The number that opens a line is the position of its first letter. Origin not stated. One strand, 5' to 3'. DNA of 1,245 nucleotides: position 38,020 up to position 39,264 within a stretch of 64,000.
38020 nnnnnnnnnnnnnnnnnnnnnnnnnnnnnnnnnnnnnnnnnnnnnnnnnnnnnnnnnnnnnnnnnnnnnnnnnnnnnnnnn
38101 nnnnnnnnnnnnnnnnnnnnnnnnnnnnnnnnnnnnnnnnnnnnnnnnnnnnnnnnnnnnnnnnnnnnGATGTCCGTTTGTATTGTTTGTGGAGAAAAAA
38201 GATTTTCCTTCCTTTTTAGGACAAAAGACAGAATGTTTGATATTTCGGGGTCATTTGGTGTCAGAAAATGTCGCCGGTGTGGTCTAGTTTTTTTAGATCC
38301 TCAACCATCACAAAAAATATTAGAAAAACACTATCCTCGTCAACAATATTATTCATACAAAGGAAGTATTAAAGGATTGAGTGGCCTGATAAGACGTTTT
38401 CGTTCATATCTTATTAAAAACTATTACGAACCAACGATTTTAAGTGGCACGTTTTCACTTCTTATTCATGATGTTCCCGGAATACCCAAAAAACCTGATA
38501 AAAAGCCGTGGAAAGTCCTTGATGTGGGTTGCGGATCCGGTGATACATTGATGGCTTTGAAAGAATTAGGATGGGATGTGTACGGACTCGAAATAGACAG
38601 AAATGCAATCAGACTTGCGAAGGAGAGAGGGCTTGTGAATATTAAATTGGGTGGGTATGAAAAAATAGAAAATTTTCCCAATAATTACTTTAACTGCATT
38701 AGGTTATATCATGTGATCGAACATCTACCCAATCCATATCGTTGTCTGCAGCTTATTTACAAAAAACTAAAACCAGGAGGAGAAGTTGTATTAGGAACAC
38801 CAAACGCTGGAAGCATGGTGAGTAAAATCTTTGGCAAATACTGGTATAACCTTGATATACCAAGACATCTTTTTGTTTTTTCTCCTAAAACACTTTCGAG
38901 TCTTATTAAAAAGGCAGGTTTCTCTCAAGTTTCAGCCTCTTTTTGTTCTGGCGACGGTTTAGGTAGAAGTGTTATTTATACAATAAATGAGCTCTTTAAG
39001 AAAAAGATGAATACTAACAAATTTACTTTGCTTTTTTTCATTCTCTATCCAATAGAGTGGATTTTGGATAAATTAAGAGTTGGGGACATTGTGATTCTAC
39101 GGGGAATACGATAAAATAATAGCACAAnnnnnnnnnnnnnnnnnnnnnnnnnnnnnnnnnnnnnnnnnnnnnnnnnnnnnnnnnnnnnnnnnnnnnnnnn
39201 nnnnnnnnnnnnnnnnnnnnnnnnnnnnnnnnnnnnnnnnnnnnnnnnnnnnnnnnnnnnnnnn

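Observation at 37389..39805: Plus-strand island of three consecutive SAM methyltransferases, six methyltransferases in the locus overall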

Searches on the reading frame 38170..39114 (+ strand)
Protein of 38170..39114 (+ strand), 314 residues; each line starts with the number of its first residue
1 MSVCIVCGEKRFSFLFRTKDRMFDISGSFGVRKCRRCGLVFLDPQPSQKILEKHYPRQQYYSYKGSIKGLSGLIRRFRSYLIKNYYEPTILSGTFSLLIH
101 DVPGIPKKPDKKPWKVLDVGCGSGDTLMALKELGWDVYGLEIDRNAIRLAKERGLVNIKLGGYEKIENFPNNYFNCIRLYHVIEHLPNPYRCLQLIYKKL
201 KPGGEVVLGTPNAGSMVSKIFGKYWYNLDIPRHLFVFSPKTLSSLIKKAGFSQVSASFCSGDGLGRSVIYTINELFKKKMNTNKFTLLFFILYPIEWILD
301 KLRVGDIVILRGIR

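Call 3: search_protein_families(library=pfam, proteins=[window:38170-39114:+], max_evalue=0.01)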
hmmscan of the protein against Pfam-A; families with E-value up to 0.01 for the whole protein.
window:38170-39114:+ (314 aa): 13 families
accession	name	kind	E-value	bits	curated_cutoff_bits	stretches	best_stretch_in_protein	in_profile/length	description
PF13489.12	Methyltransf_23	-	1.4e-26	93.7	27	1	108-255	19-163/164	Methyltransferase domain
PF08241.18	Methyltransf_11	-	6.4e-17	62.4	21.2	1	117-207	1-94/95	Methyltransferase domain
PF13649.12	Methyltransf_25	-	3.3e-13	50.6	27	1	116-204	1-97/97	Methyltransferase domain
PF13847.12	Methyltransf_31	-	3.8e-13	49.8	27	1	114-212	5-113/145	Methyltransferase domain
PF08242.18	Methyltransf_12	-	1.3e-12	48.7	30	1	117-205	1-97/98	Methyltransferase domain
PF07021.18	MetW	-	8.7e-10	39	21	1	115-214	16-113/193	Methionine biosynthesis protein MetW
PF01209.24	Ubie_methyltran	-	5.5e-08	32.9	20.1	1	110-207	45-150/233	ubiE/COQ5 methyltransferase family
PF01555.25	N6_N4_Mtase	-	0.00068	20.1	26.7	1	116-152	185-221/221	DNA methylase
PF08003.17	Methyltransf_9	-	0.00085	18.8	23.8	1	110-255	113-264/315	Protein of unknown function (DUF1698)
PF06325.19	PrmA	-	0.0009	19.3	22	1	111-157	160-207/296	Ribosomal protein L11 methyltransferase (PrmA)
PF03848.20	TehB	-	0.0012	18.7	20.4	1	112-149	30-67/193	Tellurite resistance protein TehB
PF02353.26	CMAS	-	0.0076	16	27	0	115-209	65-165/273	Mycolic acid cyclopropane synthetase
PF05219.18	DREV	-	0.0078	15.8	26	0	106-208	88-186/265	DREV methyltransferase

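Call 11: search_protein_families(library=ncbifam, proteins=[window:38170-39114:+], max_evalue=0.001)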
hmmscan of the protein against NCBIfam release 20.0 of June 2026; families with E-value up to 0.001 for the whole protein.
window:38170-39114:+ (314 aa): 20 families
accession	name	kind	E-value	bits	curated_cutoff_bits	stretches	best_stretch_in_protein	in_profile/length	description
TIGR01983.1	UbiG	equivalog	7.8e-12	45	102.95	1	113-213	50-156/228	bifunctional 2-polyprenyl-6-hydroxyphenol methylase/3-demethylubiquinol 3-O-methyltransferase UbiG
NF045667.1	MTase_DVU1556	equivalog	1.4e-10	41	155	1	112-208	22-119/213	DVU_1556 family methyltransferase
TIGR02081.1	metW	equivalog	1.3e-09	37.9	189.5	1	115-214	16-113/194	methionine biosynthesis protein MetW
NF041536.1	ArsM_DUF2284_UU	exception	7.3e-07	27.9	575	1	115-208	79-180/459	arsenite methyltransferase/DUF2284 domain selenoprotein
NF043040.1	corrin_prot_MT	hypoth_equivalog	8e-07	28.7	180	1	114-208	43-147/216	corrinoid protein-associated methyltransferase CpaM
NF001244.0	PRK00216.1-5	equivalog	1.9e-06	27.4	216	1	112-208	48-153/236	bifunctional demethylmenaquinone methyltransferase/2-methoxy-6-polyprenyl-1,4-benzoquinol methylase UbiE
NF008264.0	PRK11036.1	equivalog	2.8e-06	27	366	1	98-218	30-157/261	tRNA uridine 5-oxyacetic acid(34) methyltransferase CmoM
NF011650.0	PRK15068.1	equivalog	4.2e-06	25.9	209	1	115-255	125-272/324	tRNA 5-methoxyuridine(34)/uridine 5-oxyacetic acid(34) synthase CmoB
NF011529.0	PRK14968.1-3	equivalog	5.3e-06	26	162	1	111-183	33-102/198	putative methyltransferase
NF001243.0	PRK00216.1-4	equivalog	1.6e-05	24.3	235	1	112-208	47-151/237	demethylmenaquinone methyltransferase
TIGR00452.1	TIGR00452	equivalog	1.9e-05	23.7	275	1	114-255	119-266/316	tRNA 5-methoxyuridine(34)/uridine 5-oxyacetic acid(34) synthase CmoB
TIGR02752.1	MenG_heptapren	equivalog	2.3e-05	24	419.85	1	114-208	47-149/231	demethylmenaquinone methyltransferase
TIGR01934.1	MenG_MenH_UbiE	subfamily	3.6e-05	23.2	158.35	1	111-208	38-141/223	ubiquinone/menaquinone biosynthesis methyltransferase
TIGR03534.1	RF_mod_PrmC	equivalog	7.9e-05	22.2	199.1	1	109-152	85-130/253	peptide chain release factor N(5)-glutamine methyltransferase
TIGR02072.1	BioC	equivalog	0.00015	21.7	184.95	1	108-217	30-141/244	malonyl-ACP O-methyltransferase BioC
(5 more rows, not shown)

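Call 12: search_solved_structures(query=window:38170-39114:+, max_evalue=0.01)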
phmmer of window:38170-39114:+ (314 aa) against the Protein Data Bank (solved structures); distinct sequences matched with E-value up to 0.01: 43.
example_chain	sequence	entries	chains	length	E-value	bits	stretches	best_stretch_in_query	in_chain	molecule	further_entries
3dli_A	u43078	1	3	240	2e-14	56.6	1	115-259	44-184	methyltransferase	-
3cc8_A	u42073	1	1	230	1.5e-12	50.4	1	108-252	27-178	Putative methyltransferase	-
4ine_A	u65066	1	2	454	1.4e-07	34.1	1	109-255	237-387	Protein PMT-2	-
5wp5_A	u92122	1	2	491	2.5e-07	33.3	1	108-255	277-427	Phosphomethylethanolamine N-methyltransferase 2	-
5wp4_A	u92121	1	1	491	3.7e-07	32.7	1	109-255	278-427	Phosphoethanolamine N-methyltransferase 1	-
3l8d_A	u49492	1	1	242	1.6e-06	30.6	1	111-255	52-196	Methyltransferase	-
4kdc_A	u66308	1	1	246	2e-06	30.3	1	115-214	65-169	3-demethylubiquinone-9 3-methyltransferase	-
4kdr_A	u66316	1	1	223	2.1e-06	30.2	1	115-215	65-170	3-demethylubiquinone-9 3-methyltransferase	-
5dpm_A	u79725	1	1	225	2.1e-06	30.2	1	115-215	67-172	Ubiquinone biosynthesis O-methyltransferase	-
4krh_A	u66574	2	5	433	2.4e-06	30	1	109-255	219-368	Phosphoethanolamine N-methyltransferase 2 | Phospholethanolamine N-methyltransferase 2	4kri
3sm3_A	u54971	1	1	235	2.5e-06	30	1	115-208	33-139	SAM-dependent methyltransferases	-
2avn_A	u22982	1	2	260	3.9e-06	29.4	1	110-223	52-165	ubiquinone/menaquinone biosynthesis methyltransferase-related protein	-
3ujd_A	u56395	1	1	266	8.6e-06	28.2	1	114-208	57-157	Phosphoethanolamine N-methyltransferase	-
3uj6_A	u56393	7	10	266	8.6e-06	28.2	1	114-208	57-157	Phosphoethanolamine N-methyltransferase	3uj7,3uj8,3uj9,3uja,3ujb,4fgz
4r6w_A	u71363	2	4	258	1e-05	28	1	114-208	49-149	Phosphoethanolamine N-methyltransferase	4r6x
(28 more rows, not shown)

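Call 15: find_homologous_proteins(query=window:38170-39114:+, max_evalue=0.00001)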
Query window:38170-39114:+ (314 aa): 678 proteins with E <= 0.00001 among 1625 candidates; the best 120 are listed.
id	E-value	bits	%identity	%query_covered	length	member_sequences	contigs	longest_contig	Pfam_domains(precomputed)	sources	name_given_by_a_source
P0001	3.0e-198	676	100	93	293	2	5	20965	PF07021.19,PF13847.13,PF13489.13,PF13649.13,PF01209.25,PF08241.19,PF08242.19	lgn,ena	-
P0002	2.0e-196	670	90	100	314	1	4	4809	PF07021.19,PF13847.13,PF13489.13,PF13649.13,PF01209.25,PF08241.19,PF08242.19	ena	-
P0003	2.6e-180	617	82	100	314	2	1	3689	PF07021.19,PF13847.13,PF13489.13,PF13649.13,PF01209.25,PF08241.19,PF08242.19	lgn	-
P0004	6.3e-176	602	80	100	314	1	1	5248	PF07021.19,PF13847.13,PF13489.13,PF13649.13,PF01209.25,PF08241.19,PF08242.19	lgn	-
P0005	7.6e-172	589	77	100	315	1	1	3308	PF07021.19,PF13847.13,PF13489.13,PF13649.13,PF01209.25,PF08241.19,PF08242.19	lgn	-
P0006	4.8e-166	570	75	100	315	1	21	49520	PF07021.19,PF13847.13,PF13489.13,PF06325.20,PF13649.13,PF01209.25,PF08241.19,PF08242.19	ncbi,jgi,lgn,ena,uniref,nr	ncbi:MAG: Methylase involved in ubiquinone/menaquinone biosynthesis [Candidatus Azambacteria bacteri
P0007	6.0e-163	560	74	99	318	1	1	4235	PF07021.19,PF13847.13,PF13489.13,PF13649.13,PF08241.19,PF08242.19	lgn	-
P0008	1.5e-162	558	76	100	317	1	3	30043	PF07021.19,PF13847.13,PF13489.13,PF13649.13,PF01209.25,PF08241.19,PF08242.19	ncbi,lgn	-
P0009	2.4e-162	558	75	100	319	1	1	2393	PF07021.19,PF13847.13,PF13489.13,PF13649.13,PF08241.19,PF08242.19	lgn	-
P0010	1.1e-161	555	75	100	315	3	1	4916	PF07021.19,PF13847.13,PF13489.13,PF13649.13,PF08241.19,PF08242.19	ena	-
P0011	2.0e-161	555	75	100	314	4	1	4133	PF07021.19,PF13847.13,PF13489.13,PF13649.13,PF08241.19,PF08242.19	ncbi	-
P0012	3.6e-160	550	78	93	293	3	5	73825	PF07021.19,PF13847.13,PF13489.13,PF13649.13,PF01209.25,PF08241.19,PF08242.19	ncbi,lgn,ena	ncbi:MAG: class I SAM-dependent methyltransferase [Patescibacteria group bacterium]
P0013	1.4e-159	549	72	99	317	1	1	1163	PF07021.19,PF13847.13,PF13489.13,PF13649.13,PF01209.25,PF08241.19,PF08242.19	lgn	-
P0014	2.3e-159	548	74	100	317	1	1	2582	PF07021.19,PF13847.13,PF13489.13,PF13649.13,PF08241.19,PF08242.19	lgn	-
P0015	3.3e-159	547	71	100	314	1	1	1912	PF07021.19,PF13847.13,PF13489.13,PF13649.13,PF01209.25,PF08241.19,PF08242.19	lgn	-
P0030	1.4e-146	506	68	99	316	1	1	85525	PF07021.19,PF13847.13,PF13489.13,PF13649.13,PF01209.25,PF08241.19,PF08242.19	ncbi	-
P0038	7.2e-127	441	59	100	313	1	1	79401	PF07021.19,PF13847.13,PF13489.13,PF13649.13,PF08241.19,PF08242.19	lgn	-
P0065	6.5e-103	362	51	98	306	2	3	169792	PF07021.19,PF13847.13,PF13489.13,PF03848.21,PF13649.13,PF08241.19,PF08242.19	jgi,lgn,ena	-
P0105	1.8e-98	348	52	99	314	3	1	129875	PF07021.19,PF13847.13,PF13489.13,PF03848.21,PF13649.13,PF01209.25,PF08241.19,PF08242.19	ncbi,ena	-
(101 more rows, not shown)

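Call 16: find_encoding_contigs(protein=P0006, flank=8000, max_places=2)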
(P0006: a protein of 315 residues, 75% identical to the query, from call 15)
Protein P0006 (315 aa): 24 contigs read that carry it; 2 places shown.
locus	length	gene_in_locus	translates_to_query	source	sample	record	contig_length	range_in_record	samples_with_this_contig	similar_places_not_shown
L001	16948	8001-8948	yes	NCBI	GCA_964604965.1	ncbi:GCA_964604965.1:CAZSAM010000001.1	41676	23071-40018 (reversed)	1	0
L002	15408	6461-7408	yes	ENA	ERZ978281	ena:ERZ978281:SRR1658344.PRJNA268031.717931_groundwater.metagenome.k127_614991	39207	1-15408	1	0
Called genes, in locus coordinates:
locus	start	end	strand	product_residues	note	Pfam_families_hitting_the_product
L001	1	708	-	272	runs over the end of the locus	PF00535:Glycos_transf_2, PF10111:Glyco_tranf_2_2 (weak)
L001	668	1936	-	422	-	PF01943:Polysacc_synt, PF13440:Polysacc_synt_3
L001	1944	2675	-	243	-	PF01209:Ubie_methyltran, PF13489:Methyltransf_23, PF13847:Methyltransf_31, PF08241:Methyltransf_11, PF08242:Methyltransf_12, PF13649:Methyltransf_25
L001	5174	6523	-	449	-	-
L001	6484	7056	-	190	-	PF00535:Glycos_transf_2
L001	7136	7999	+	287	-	PF05219:DREV (weak), PF13489:Methyltransf_23, PF13847:Methyltransf_31, PF08241:Methyltransf_11, PF08242:Methyltransf_12, PF13649:Methyltransf_25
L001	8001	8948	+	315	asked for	PF01209:Ubie_methyltran, PF06325:PrmA (weak), PF13489:Methyltransf_23, PF07021:MetW, PF08241:Methyltransf_11, PF08242:Methyltransf_12, PF13649:Methyltransf_25, PF13847:Methyltransf_31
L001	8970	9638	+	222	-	PF07021:MetW (weak), PF13847:Methyltransf_31, PF08241:Methyltransf_11, PF08242:Methyltransf_12 (weak), PF13649:Methyltransf_25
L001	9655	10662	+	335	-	PF00106:adh_short (weak), PF01073:3Beta_HSD, PF01370:Epimerase, PF02719:Polysacc_synt_2, PF04321:RmlD_sub_bind, PF07993:NAD_binding_4, PF16363:GDP_Man_Dehyd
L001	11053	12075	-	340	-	PF00535:Glycos_transf_2, PF13506:Glyco_transf_21, PF13641:Glyco_tranf_2_3, PF13632:Glyco_trans_2_3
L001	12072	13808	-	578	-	PF00535:Glycos_transf_2, PF10111:Glyco_tranf_2_2 (weak), PF13641:Glyco_tranf_2_3 (faint), PF13632:Glyco_trans_2_3 (faint), PF00535:Glycos_transf_2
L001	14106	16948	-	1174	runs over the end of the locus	PF11847:GT-C_AftD (weak)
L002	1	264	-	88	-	?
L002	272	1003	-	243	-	PF03291:mRNA_G-N7_MeTrfase (faint), PF01209:Ubie_methyltran, PF13489:Methyltransf_23, PF05175:MTS (weak), PF13847:Methyltransf_31, PF08241:Methyltransf_11, PF08242:Methyltransf_12, PF13649:Methyltransf_25, +1 more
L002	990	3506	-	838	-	-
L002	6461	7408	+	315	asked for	PF01209:Ubie_methyltran, PF06325:PrmA (weak), PF13489:Methyltransf_23, PF07021:MetW, PF08241:Methyltransf_11, PF08242:Methyltransf_12, PF13649:Methyltransf_25, PF13847:Methyltransf_31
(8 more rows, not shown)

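Call 17: find_encoding_contigs(protein=P0030, flank=8000, max_places=2)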
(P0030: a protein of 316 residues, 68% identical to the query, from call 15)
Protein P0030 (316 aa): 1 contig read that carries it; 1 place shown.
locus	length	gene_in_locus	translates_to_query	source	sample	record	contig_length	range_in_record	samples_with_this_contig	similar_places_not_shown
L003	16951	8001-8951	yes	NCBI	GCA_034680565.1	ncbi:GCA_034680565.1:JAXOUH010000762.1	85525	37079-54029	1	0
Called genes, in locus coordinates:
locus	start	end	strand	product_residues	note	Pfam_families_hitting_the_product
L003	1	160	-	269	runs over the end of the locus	PF00535:Glycos_transf_2, PF13641:Glyco_tranf_2_3 (weak)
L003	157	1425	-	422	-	PF01943:Polysacc_synt, PF13440:Polysacc_synt_3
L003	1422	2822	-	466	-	PF13231:PMT_2 (weak)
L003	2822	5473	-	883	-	-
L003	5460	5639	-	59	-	-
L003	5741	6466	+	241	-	PF13641:Glyco_tranf_2_3, PF00535:Glycos_transf_2, PF10111:Glyco_tranf_2_2 (weak)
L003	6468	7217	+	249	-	PF05148:Methyltransf_8 (weak), PF01209:Ubie_methyltran, PF13489:Methyltransf_23, PF07021:MetW, PF13847:Methyltransf_31, PF08241:Methyltransf_11, PF08242:Methyltransf_12, PF13649:Methyltransf_25, +3 more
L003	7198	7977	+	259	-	PF02353:CMAS (weak), PF05401:NodS (weak), PF13489:Methyltransf_23, PF13847:Methyltransf_31, PF08241:Methyltransf_11, PF08242:Methyltransf_12, PF13649:Methyltransf_25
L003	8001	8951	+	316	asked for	PF13489:Methyltransf_23, PF01209:Ubie_methyltran (weak), PF07021:MetW, PF08241:Methyltransf_11, PF08242:Methyltransf_12, PF13649:Methyltransf_25, PF13847:Methyltransf_31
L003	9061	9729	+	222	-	PF13847:Methyltransf_31, PF08241:Methyltransf_11, PF08242:Methyltransf_12 (weak), PF13649:Methyltransf_25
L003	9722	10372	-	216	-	PF13489:Methyltransf_23, PF13847:Methyltransf_31, PF01728:FtsJ (weak), PF08241:Methyltransf_11, PF08242:Methyltransf_12, PF13649:Methyltransf_25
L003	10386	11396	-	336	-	PF00535:Glycos_transf_2, PF10111:Glyco_tranf_2_2, PF13641:Glyco_tranf_2_3, PF13632:Glyco_trans_2_3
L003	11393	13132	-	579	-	PF00535:Glycos_transf_2, PF10111:Glyco_tranf_2_2 (weak), PF13506:Glyco_transf_21 (faint), PF13641:Glyco_tranf_2_3 (weak), PF13632:Glyco_trans_2_3 (faint), PF00535:Glycos_transf_2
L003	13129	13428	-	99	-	-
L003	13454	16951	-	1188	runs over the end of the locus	PF11847:GT-C_AftD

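Call 19: find_encoding_contigs(protein=P0065, flank=10000, max_places=1)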
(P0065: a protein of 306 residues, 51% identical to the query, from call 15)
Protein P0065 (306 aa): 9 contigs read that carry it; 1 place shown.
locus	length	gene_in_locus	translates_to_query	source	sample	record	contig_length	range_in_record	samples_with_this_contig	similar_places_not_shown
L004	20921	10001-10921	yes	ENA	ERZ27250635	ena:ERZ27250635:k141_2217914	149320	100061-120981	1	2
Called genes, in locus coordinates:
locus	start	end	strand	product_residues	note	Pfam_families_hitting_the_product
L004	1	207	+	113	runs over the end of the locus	-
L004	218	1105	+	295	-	PF05050:Methyltransf_21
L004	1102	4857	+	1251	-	-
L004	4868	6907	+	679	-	-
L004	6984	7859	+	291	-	PF02475:TRM5-TYW2_MTfase (weak), PF05050:Methyltransf_21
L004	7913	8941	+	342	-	PF01073:3Beta_HSD, PF01370:Epimerase, PF02719:Polysacc_synt_2 (weak), PF04321:RmlD_sub_bind, PF07993:NAD_binding_4 (faint), PF13460:NAD_binding_10, PF16363:GDP_Man_Dehyd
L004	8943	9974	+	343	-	PF00535:Glycos_transf_2, PF10111:Glyco_tranf_2_2, PF13641:Glyco_tranf_2_3, PF13632:Glyco_trans_2_3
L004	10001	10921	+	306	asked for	PF03848:TehB (weak), PF13489:Methyltransf_23, PF07021:MetW, PF13847:Methyltransf_31, PF08241:Methyltransf_11, PF08242:Methyltransf_12, PF13649:Methyltransf_25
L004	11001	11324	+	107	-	PF21956:DUF6922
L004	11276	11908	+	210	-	PF08843:AbiEii (weak)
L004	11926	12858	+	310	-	PF00535:Glycos_transf_2, PF10111:Glyco_tranf_2_2, PF13641:Glyco_tranf_2_3 (weak)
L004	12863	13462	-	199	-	PF13489:Methyltransf_23, PF07021:MetW, PF13847:Methyltransf_31, PF08241:Methyltransf_11, PF08242:Methyltransf_12, PF13649:Methyltransf_25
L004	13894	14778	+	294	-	PF02661:Fic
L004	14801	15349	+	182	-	PF13439:Glyco_transf_4 (weak)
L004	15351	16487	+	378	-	PF13439:Glyco_transf_4 (weak), PF20706:GT4-conflict (weak), PF00534:Glycos_transf_1, PF13692:Glyco_trans_1_4, PF13524:Glyco_trans_1_2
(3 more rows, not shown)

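Call 20: find_encoding_contigs(protein=P0105, flank=10000, max_places=1)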
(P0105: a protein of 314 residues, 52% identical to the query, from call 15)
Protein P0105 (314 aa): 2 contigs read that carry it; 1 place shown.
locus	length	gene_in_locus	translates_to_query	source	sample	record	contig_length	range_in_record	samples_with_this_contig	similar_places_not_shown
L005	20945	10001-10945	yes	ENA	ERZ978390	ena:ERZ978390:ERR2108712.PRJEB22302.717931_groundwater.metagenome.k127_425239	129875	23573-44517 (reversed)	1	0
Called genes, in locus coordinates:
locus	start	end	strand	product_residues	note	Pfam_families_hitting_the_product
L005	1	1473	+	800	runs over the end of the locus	-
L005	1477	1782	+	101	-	-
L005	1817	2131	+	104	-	-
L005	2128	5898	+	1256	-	-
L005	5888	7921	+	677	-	-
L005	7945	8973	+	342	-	PF01073:3Beta_HSD, PF01370:Epimerase, PF02719:Polysacc_synt_2 (weak), PF04321:RmlD_sub_bind, PF07993:NAD_binding_4 (faint), PF13460:NAD_binding_10, PF16363:GDP_Man_Dehyd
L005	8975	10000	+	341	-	PF00535:Glycos_transf_2, PF10111:Glyco_tranf_2_2, PF13641:Glyco_tranf_2_3, PF13632:Glyco_trans_2_3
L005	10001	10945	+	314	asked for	PF01209:Ubie_methyltran (weak), PF03848:TehB, PF13489:Methyltransf_23, PF07021:MetW, PF08241:Methyltransf_11, PF08242:Methyltransf_12, PF13649:Methyltransf_25, PF13847:Methyltransf_31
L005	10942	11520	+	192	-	PF13489:Methyltransf_23, PF07021:MetW (weak), PF13847:Methyltransf_31, PF08241:Methyltransf_11, PF08242:Methyltransf_12, PF13649:Methyltransf_25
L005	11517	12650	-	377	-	PF00534:Glycos_transf_1, PF13692:Glyco_trans_1_4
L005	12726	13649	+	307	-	PF00535:Glycos_transf_2, PF10111:Glyco_tranf_2_2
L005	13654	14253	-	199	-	PF01209:Ubie_methyltran (weak), PF13489:Methyltransf_23, PF07021:MetW, PF13847:Methyltransf_31, PF08241:Methyltransf_11, PF08242:Methyltransf_12, PF13649:Methyltransf_25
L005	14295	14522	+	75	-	-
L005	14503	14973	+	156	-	-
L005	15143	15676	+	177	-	PF13439:Glyco_transf_4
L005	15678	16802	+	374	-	PF13439:Glyco_transf_4, PF20706:GT4-conflict, PF00534:Glycos_transf_1, PF13692:Glyco_trans_1_4, PF13524:Glyco_trans_1_2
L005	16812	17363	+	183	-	PF00132:Hexapep, PF14602:Hexapep_2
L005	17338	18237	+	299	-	PF00535:Glycos_transf_2, PF10111:Glyco_tranf_2_2, PF13641:Glyco_tranf_2_3, PF13712:Glyco_tranf_2_5 (weak), PF13632:Glyco_trans_2_3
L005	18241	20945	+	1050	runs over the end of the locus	-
